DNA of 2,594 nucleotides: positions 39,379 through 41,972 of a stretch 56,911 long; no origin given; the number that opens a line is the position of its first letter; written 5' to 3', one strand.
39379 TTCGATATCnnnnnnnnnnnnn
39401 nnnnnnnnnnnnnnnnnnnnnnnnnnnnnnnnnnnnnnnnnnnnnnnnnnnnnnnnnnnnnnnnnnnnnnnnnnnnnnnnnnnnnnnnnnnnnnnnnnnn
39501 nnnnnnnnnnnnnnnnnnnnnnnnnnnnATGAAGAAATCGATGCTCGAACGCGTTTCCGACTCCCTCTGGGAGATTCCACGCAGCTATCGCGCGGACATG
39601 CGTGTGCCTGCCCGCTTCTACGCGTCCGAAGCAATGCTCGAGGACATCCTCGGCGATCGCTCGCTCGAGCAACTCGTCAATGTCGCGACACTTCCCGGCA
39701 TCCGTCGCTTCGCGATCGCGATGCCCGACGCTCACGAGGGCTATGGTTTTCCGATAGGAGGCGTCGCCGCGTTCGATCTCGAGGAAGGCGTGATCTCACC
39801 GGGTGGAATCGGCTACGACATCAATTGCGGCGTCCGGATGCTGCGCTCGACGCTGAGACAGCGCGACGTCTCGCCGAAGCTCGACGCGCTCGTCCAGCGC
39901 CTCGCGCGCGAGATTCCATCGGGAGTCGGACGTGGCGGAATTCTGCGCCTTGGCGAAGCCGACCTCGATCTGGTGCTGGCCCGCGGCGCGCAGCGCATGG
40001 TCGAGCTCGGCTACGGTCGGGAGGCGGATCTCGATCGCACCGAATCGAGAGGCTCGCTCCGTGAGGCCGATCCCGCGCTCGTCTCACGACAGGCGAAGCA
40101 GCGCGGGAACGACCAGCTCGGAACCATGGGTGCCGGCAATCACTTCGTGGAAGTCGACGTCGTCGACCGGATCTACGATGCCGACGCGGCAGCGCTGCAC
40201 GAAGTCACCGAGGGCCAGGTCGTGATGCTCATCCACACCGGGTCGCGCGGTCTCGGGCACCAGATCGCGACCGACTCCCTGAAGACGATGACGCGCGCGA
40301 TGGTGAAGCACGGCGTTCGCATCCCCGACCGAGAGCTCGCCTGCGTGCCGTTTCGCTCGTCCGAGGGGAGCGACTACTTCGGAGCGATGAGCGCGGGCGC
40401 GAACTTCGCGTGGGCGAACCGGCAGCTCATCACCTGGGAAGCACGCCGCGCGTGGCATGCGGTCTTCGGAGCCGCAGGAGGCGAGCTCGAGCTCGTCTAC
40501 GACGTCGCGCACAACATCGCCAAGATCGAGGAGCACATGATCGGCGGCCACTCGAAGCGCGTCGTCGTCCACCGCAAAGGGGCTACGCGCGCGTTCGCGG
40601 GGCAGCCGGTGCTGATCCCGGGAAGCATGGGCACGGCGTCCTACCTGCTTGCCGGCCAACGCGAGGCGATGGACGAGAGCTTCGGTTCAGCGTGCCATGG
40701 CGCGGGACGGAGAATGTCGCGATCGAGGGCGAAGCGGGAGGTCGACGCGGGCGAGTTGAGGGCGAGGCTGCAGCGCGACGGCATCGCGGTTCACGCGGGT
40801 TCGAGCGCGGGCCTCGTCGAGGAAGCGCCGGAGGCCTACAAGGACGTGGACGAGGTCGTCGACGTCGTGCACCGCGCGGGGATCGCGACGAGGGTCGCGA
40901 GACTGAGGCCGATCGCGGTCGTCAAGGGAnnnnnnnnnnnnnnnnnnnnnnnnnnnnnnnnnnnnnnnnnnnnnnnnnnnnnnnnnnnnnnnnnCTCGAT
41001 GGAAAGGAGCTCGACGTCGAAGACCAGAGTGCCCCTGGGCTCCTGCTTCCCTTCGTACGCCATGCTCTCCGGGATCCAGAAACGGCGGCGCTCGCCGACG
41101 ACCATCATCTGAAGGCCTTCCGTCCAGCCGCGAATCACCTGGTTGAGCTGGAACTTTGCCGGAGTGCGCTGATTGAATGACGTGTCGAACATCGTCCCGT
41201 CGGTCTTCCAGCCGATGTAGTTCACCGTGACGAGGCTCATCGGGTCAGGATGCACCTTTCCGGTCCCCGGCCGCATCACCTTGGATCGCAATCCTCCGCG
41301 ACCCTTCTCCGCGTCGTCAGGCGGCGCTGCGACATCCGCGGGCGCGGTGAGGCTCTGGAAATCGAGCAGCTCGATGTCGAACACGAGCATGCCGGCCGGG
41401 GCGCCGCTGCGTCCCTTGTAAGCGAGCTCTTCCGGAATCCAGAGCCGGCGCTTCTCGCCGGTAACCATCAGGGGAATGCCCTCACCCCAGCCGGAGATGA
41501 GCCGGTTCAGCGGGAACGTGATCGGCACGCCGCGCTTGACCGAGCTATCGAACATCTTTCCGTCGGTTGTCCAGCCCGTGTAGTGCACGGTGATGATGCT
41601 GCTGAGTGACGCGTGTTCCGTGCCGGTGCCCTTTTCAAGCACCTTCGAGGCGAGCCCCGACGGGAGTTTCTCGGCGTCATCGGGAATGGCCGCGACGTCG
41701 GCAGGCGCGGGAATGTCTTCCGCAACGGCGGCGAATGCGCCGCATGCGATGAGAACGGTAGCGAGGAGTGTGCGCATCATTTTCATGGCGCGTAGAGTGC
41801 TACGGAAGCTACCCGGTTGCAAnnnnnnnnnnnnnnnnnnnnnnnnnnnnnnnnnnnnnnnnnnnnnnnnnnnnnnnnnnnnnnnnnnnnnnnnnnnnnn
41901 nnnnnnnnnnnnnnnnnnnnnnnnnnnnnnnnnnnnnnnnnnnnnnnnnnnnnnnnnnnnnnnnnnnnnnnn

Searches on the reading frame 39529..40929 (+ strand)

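Call 47: search_protein_families(library=pfam, proteins=[window:39529-40929:+], max_evalue=0.001)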
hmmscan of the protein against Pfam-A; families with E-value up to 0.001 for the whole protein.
window:39529-40929:+ (467 aa): 1 family
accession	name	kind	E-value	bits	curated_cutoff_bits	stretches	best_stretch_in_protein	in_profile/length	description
PF01139.22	RtcB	-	4.7e-162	540.5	27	1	48-467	1-426/426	tRNA-splicing ligase RtcB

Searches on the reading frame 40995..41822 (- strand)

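Call 47: search_protein_families(library=pfam, proteins=[window:40995-41822:-], max_evalue=0.001)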
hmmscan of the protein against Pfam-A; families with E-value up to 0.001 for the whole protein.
window:40995-41822:- (276 aa): 1 family
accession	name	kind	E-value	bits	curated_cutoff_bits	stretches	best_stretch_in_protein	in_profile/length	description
PF00254.34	FKBP_C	-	2.7e-43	146.6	21.1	2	190-273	3-94/94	FKBP-type peptidyl-prolyl cis-trans isomerase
